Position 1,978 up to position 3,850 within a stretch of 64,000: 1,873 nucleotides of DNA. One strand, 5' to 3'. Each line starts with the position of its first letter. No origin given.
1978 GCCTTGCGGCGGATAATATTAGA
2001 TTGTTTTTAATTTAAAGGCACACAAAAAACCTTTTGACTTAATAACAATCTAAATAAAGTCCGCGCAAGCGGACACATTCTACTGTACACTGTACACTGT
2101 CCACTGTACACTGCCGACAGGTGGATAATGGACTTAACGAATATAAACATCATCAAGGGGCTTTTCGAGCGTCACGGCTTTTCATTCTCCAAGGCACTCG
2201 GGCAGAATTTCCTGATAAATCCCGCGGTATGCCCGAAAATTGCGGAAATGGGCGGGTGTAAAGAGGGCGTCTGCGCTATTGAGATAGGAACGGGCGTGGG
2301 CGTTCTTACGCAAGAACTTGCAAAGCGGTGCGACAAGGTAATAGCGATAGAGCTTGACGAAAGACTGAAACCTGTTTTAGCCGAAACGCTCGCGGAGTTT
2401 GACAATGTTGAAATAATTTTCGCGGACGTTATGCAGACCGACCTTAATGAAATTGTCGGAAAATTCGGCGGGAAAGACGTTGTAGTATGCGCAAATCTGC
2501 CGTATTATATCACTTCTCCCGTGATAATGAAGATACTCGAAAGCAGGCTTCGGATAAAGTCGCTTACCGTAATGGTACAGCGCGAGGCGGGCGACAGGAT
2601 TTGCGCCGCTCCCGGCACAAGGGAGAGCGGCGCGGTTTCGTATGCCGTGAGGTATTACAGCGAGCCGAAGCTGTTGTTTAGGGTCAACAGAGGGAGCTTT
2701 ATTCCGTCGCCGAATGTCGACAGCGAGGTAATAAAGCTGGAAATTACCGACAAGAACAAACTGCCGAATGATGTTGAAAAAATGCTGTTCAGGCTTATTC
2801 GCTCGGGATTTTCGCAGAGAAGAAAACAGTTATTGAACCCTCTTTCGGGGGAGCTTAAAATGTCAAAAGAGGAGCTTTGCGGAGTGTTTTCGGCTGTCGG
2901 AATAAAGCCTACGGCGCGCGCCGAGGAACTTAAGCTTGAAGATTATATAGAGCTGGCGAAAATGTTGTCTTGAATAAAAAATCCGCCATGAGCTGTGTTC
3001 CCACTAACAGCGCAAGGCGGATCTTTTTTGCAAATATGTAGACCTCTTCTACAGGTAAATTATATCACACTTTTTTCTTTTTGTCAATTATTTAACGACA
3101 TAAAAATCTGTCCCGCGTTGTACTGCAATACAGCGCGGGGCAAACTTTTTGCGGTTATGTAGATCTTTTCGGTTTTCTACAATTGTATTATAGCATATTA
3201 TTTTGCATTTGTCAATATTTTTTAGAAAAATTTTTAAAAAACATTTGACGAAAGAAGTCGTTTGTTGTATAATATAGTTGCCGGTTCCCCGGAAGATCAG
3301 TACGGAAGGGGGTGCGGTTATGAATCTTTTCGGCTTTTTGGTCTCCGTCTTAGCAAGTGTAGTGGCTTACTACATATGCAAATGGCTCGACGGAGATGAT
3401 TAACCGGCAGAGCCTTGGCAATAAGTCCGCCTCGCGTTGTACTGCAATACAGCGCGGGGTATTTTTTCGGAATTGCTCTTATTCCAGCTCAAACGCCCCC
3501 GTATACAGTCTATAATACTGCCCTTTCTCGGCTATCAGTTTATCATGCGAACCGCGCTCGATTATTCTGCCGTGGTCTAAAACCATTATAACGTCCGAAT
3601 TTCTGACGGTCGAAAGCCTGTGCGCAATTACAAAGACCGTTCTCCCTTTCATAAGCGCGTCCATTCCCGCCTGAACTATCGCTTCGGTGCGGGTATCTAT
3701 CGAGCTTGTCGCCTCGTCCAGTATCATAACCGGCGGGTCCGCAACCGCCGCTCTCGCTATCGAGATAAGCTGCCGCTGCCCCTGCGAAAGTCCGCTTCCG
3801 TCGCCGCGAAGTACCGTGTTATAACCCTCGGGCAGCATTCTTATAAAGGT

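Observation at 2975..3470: Type I toxin-antitoxin-like module with a divergent, trans-encoded antisense RNA that matches both ends of the toxin mRNA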

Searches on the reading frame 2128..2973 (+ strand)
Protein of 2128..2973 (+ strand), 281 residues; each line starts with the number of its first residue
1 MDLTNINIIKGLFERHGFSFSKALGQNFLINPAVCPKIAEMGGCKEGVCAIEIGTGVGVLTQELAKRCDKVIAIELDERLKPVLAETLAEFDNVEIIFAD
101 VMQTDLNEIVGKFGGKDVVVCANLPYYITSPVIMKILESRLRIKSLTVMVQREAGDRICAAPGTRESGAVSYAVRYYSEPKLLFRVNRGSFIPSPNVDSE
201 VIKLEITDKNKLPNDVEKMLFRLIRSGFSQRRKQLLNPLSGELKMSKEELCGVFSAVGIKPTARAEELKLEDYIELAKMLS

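Call 11: find_encoding_contigs(protein=window:2128-2973:+, flank=3000, max_places=10)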
Protein window:2128-2973:+ (281 aa): 8 contigs read that carry it; 6 places shown.
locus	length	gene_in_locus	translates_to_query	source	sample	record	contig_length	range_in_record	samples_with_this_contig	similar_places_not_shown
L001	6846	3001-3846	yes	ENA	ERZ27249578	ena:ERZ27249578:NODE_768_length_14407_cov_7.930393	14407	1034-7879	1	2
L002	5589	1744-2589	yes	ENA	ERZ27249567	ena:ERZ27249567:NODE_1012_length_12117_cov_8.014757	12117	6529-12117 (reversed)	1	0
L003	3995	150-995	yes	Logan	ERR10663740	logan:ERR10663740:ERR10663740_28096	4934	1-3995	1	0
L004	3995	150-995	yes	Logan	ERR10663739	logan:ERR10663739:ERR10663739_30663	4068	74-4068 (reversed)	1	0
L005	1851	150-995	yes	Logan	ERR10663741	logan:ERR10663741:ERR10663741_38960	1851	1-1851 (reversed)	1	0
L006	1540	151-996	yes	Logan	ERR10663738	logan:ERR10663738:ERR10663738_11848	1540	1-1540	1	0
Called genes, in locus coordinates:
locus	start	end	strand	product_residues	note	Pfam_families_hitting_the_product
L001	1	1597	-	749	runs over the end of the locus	PF19732:SpoIIE_N, PF07228:SpoIIE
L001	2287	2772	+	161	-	PF00383:dCMP_cyt_deam_1, PF14437:MafB19-deam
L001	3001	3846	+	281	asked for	PF00398:RrnaAD, PF13649:Methyltransf_25 (faint)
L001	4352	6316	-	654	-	PF00664:ABC_membrane, PF00005:ABC_tran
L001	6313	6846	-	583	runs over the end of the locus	PF00664:ABC_membrane, PF00005:ABC_tran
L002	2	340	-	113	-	?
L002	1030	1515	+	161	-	PF00383:dCMP_cyt_deam_1, PF14437:MafB19-deam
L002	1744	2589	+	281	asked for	PF00398:RrnaAD, PF13649:Methyltransf_25 (faint)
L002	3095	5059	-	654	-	PF00664:ABC_membrane, PF00005:ABC_tran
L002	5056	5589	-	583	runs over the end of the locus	PF00664:ABC_membrane, PF00005:ABC_tran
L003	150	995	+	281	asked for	PF00398:RrnaAD, PF13649:Methyltransf_25 (faint)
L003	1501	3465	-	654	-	PF00664:ABC_membrane, PF00005:ABC_tran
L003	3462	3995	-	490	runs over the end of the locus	?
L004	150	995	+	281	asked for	PF00398:RrnaAD, PF13649:Methyltransf_25 (faint)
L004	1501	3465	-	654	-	PF00664:ABC_membrane, PF00005:ABC_tran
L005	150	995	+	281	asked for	PF00398:RrnaAD, PF13649:Methyltransf_25 (faint)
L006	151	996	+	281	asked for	PF00398:RrnaAD, PF13649:Methyltransf_25 (faint)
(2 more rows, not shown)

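Call 59: list_cluster_members(proteins=[window:2128-2970:+, window:3482-5443:-])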
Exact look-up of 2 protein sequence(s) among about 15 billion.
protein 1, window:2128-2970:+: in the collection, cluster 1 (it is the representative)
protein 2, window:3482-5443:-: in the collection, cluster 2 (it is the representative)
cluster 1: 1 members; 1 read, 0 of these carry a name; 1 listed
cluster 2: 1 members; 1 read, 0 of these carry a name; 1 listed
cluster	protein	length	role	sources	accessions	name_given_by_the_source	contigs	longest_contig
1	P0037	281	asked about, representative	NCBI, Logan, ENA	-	-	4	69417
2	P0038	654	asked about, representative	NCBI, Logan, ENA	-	-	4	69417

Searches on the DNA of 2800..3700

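Call 5: search_rna_families(source=window, start=2800, end=3700, threshold=evalue, max_evalue=10, show_alignments=3)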
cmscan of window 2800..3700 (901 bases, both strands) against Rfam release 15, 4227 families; matches with E-value up to 10: 14.
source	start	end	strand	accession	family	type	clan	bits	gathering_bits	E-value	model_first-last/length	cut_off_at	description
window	3100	3149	-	RF04230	mir-9261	Gene; miRNA;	-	29.4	86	0.0011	1-92/92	no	mir-9261 microRNA precursor family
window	3078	3202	-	RF01492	rli28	Gene; sRNA;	-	19.3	45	6.9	1-186/186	no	Listeria sRNA rli28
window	2976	3106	-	RF01769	greA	Cis-reg; leader;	-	19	60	0.91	1-124/124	no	Enterobacteria greA leader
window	3017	3116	-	RF00149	snoZ103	Gene; snRNA; snoRNA; CD-box;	-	19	44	0.98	1-100/100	no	Small nucleolar RNA Z103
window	2977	3026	+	RF03722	MIR4378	Gene; miRNA;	-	18.2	90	2.5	1-91/91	no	MIR4378 microRNA precursor family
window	3104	3147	+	RF01791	F6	Gene; sRNA;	-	17.7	46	3.2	1-57/57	no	F6 TB sRNA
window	3088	3141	+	RF01459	rliE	Gene; sRNA;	-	17.6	90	3.1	1-222/222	no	Listeria sRNA rliE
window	3103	3148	+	RF00716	mir-3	Gene; miRNA;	CL00084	17.4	54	3.4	11-64/74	no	mir-3 microRNA precursor family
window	3190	3339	+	RF02384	FasX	Gene; sRNA;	-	16.4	100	4.7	1-205/205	no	FasX small RNA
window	2975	3028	+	RF03590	mir-2009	Gene; miRNA;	-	15.3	90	4.8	1-83/83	no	mir-2009 microRNA precursor family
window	3209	3244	+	RF03027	RT-6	Gene; sRNA;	-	14.7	46.7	2.7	35-70/75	no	RT-6 RNA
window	3217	3249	-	RF03027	RT-6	Gene; sRNA;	-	13.9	46.7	4.2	37-70/75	no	RT-6 RNA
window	3284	3312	-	RF02172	RFPL3-AS1_2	Gene; lncRNA;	-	11.1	40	4.9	45-71/71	no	RFPL3 antisense RNA 1 conserved region 2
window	3026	3102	-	RF02849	Ysr197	Gene; sRNA;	-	10.1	167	9.6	1-254/254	no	Yersinia sRNA 197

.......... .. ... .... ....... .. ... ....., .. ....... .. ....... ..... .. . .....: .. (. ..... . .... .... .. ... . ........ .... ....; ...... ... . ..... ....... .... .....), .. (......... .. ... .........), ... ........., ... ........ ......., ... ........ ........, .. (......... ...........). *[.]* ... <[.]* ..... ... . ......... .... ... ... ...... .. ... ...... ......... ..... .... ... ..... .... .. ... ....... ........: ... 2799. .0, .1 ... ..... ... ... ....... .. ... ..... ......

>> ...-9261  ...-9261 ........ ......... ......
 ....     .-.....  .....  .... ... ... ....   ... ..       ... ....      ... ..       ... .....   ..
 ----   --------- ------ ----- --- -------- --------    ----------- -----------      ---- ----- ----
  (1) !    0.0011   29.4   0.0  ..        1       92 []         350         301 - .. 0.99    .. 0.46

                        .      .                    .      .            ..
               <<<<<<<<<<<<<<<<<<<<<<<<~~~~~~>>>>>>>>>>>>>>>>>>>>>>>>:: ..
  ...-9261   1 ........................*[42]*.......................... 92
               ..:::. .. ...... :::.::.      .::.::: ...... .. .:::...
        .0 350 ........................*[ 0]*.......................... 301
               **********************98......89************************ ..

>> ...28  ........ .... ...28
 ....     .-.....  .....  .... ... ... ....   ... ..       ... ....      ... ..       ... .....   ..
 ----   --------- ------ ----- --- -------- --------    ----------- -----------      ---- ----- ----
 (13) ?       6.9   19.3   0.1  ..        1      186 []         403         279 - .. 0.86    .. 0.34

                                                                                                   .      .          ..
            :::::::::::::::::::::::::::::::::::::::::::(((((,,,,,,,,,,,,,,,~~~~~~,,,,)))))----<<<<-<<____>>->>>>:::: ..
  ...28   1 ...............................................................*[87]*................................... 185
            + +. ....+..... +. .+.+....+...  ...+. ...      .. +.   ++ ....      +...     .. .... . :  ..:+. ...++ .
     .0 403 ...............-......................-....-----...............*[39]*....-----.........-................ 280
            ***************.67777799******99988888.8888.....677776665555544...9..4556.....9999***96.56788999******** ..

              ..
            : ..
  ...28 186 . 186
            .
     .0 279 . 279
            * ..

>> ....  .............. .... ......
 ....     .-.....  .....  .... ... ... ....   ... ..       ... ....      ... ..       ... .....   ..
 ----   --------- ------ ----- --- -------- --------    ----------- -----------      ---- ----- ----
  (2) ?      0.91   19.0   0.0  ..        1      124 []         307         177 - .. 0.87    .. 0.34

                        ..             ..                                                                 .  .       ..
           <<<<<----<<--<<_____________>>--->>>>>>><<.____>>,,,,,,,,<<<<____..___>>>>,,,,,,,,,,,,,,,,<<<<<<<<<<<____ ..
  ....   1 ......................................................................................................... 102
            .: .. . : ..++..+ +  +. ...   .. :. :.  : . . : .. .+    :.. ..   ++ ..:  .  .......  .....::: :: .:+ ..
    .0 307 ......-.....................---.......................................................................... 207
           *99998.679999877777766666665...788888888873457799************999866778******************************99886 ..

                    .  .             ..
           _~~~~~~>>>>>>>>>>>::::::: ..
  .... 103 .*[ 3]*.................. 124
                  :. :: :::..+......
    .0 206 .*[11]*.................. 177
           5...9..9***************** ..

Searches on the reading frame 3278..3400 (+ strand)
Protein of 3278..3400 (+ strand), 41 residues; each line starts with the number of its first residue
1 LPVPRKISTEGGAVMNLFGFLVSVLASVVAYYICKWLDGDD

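Call 16: find_homologous_proteins(query=window:3278-3400:+, max_evalue=10)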
Query window:3278-3400:+ (41 aa): 36 proteins with E <= 10 among 36 candidates.
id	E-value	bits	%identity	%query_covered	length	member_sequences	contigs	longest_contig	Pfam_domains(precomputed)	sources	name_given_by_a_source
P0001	1.7e-7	48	69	85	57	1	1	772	-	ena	-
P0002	5.0e-7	47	64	93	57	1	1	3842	-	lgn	-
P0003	5.1e-7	47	55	93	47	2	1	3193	-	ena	-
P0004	8.5e-7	46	66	85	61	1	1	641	-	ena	-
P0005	9.6e-7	46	85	63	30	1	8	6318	-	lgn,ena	-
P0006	1.1e-6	45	61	98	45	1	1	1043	-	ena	-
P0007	1.5e-6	45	64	93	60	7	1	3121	-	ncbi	-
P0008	2.2e-6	45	64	95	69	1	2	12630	-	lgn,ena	-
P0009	2.7e-6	44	68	85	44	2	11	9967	-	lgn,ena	-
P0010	2.8e-6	44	67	78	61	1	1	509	-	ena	-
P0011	3.0e-6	44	68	85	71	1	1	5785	-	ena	-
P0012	3.1e-6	44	64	93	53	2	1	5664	-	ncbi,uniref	ncbi:MAG: hypothetical protein U0N01_13005 [Pseudoruminococcus massiliensis]|uniref:hypothetical pro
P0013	3.7e-6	44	65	88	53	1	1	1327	-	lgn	-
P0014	4.5e-6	44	69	83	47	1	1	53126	-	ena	-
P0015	7.1e-6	43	66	83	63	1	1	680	-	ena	-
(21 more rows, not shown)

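Call 20: find_related_loci(query=A1, collection=genome_contigs, flank=2500)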
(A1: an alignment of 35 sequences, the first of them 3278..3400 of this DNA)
Query A1 (41 aa) in genome_contigs; peptide patterns used: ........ (x = any residue, [..] = any of these).
599 stretches matched a pattern (row limit reached: there are more); 561 encode a relative of the query (tblastn E <= 1e-3); the best 80 are kept; 80 distinct loci.
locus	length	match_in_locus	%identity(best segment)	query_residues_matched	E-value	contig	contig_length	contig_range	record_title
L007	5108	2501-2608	65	2-41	2e-12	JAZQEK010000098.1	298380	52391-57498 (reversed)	MAG: Acetatifactor sp. isolate T1900044634_TS20190100.MAGScoT_cleanbin_000009 SGB_1112_k141_294659, whole genome shotgun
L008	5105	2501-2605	66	8-41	9e-12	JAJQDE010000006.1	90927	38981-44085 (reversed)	MAG: Lachnospiraceae bacterium isolate C.B3_9 NODE_57_length_90927_cov_20.609748, whole genome shotgun sequence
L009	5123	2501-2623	59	1-40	1e-11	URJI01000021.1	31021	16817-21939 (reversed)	uncultured Coprococcus sp. isolate UMGS1059 genome assembly, contig: NODE_438_length_31021_cov_11.878932, whole genome s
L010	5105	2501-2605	69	8-41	1e-11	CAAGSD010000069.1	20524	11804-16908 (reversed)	MAG TPA_asm: Lachnospiraceae bacterium, isolate HGM12151, WGS project CAAGSD010000000 data, contig: SRS883029_98_k99_109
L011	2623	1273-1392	53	2-41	2e-11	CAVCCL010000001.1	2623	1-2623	Bifidobacterium catenulatum isolate H07663-L1_cleanbin_000044 genome assembly, contig: Spades_H07663-L1_contig_20603, wh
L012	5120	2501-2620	60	3-41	2e-11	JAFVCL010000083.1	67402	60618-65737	MAG: Lachnospiraceae bacterium isolate RGIG5044 Roe_deer_Rumen.Co__c1317387, whole genome shotgun sequence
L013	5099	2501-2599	73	10-41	2e-11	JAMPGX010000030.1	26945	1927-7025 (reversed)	MAG: bacterium isolate NALB_7961_32 Scaffold_#30__SCF_030___26945_bp, whole genome shotgun sequence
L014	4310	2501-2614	66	4-40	2e-11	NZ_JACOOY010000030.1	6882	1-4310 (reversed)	Dorea hominis strain NSJ-36 YM-YCFA-11_ctg030, whole genome shotgun sequence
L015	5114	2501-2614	58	4-41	3e-11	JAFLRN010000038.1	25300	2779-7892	MAG: Acetatifactor sp. isolate HAN002 Seq38, whole genome shotgun sequence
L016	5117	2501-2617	60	1-40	3e-11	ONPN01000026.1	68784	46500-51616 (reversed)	uncultured Clostridiales bacterium isolate RUG518 genome assembly, contig: scaffold_821, whole genome shotgun sequence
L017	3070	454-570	64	4-41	3e-11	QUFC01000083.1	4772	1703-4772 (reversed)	Lachnospiraceae bacterium AM48-27BH AM48-27BH.Scaf83, whole genome shotgun sequence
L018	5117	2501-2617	54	3-40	3e-11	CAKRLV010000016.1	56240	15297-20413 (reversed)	MAG: uncultured Agathobacter sp. isolate REFINED_METABAT215_TOP10_CONTIGS_1500_ASSEMBLY_K77_MERGED__Hadza_MoBio_hadza-I-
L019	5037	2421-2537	64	4-41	3e-11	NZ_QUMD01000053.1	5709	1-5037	Clostridium sp. OF09-36 OF09-36.Scaf53, whole genome shotgun sequence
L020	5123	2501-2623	59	1-40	3e-11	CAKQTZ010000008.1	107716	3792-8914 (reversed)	MAG: uncultured Coprococcus sp. isolate REFINED_METABAT215_TOP10_CONTIGS_1500_ASSEMBLY_K77_MERGED__Hadza_MoBio_hadza-I-L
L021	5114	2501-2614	59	2-41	3e-11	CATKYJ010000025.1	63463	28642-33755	MAG TPA_asm: uncultured Acetatifactor sp. isolate MGG03606_1680015490 genome assembly, contig: ERR2844015_1652, whole ge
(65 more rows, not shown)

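Call 33: find_related_loci(query=A1, collection=metagenome_contigs, flank=1200)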
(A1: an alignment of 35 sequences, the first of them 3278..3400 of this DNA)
Query A1 (41 aa) in metagenome_contigs; peptide patterns used: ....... (x = any residue, [..] = any of these).
600 stretches matched a pattern (row limit reached: there are more); 524 encode a relative of the query (tblastn E <= 1e-3); the best 80 are kept; 80 distinct loci.
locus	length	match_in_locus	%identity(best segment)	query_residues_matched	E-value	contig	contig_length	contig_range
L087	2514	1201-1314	63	4-40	7e-13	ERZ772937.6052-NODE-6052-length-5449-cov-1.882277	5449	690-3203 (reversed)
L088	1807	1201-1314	63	4-40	7e-13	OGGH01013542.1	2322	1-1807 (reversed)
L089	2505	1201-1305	71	8-41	1e-12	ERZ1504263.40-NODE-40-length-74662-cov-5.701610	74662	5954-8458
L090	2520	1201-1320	55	3-41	7e-12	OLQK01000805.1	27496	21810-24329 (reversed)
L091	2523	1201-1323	59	1-40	7e-12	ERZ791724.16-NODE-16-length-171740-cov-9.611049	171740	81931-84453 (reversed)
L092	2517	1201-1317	62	4-41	1e-11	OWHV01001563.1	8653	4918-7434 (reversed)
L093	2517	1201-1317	56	4-41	1e-11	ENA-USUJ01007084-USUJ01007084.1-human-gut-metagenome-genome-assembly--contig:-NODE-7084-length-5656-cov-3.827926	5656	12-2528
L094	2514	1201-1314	58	4-40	1e-11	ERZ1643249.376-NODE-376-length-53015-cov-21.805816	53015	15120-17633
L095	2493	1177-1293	51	2-40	2e-11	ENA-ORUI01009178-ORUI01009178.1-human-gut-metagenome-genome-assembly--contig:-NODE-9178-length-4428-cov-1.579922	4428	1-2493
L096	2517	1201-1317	64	4-41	1e-11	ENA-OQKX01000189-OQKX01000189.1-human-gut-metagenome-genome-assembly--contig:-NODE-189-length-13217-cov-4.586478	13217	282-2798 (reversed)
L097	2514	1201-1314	66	4-40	2e-11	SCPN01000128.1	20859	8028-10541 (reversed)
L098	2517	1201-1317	64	4-41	2e-11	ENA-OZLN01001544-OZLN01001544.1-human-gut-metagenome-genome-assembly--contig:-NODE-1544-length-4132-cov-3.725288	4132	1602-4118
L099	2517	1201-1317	51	2-40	2e-11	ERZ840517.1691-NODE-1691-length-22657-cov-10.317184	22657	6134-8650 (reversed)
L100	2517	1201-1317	64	4-41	1e-11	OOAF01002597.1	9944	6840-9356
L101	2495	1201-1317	64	4-41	1e-11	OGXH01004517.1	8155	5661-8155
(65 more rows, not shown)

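Call 68: find_related_loci(query=A1, collection=viral_contigs, flank=1200)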
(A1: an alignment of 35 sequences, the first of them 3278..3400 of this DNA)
Query A1 (41 aa) in viral_contigs; peptide patterns used: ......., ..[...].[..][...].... (x = any residue, [..] = any of these).
156 stretches matched a pattern; 90 encode a relative of the query (tblastn E <= 1e-3); the best 80 are kept; 80 distinct loci.
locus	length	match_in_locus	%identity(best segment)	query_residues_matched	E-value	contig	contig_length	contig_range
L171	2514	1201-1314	66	4-40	8e-13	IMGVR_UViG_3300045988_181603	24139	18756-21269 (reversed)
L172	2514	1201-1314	61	4-41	1e-12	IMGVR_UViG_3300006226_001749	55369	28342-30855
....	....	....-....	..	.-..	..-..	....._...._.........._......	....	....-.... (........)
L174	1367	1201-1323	61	2-41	4e-12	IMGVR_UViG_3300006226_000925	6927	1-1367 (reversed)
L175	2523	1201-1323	61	2-41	7e-12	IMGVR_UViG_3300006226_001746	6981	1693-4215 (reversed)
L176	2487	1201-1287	72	13-41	2e-11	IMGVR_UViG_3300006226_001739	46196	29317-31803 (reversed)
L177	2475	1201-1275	88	17-41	7e-11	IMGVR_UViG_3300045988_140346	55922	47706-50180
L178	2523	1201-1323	51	1-41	3e-10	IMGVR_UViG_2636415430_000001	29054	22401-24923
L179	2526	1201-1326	55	1-41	4e-10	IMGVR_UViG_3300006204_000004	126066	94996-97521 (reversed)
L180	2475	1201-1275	80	17-41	4e-10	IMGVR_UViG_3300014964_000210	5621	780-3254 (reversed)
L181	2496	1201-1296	66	11-41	5e-10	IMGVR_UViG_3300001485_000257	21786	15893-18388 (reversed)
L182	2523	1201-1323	54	3-41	6e-10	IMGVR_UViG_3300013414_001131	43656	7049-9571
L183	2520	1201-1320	53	4-41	1e-9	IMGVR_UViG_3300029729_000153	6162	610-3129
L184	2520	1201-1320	53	4-41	1e-9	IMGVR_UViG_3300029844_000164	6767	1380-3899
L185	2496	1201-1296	72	10-40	8e-10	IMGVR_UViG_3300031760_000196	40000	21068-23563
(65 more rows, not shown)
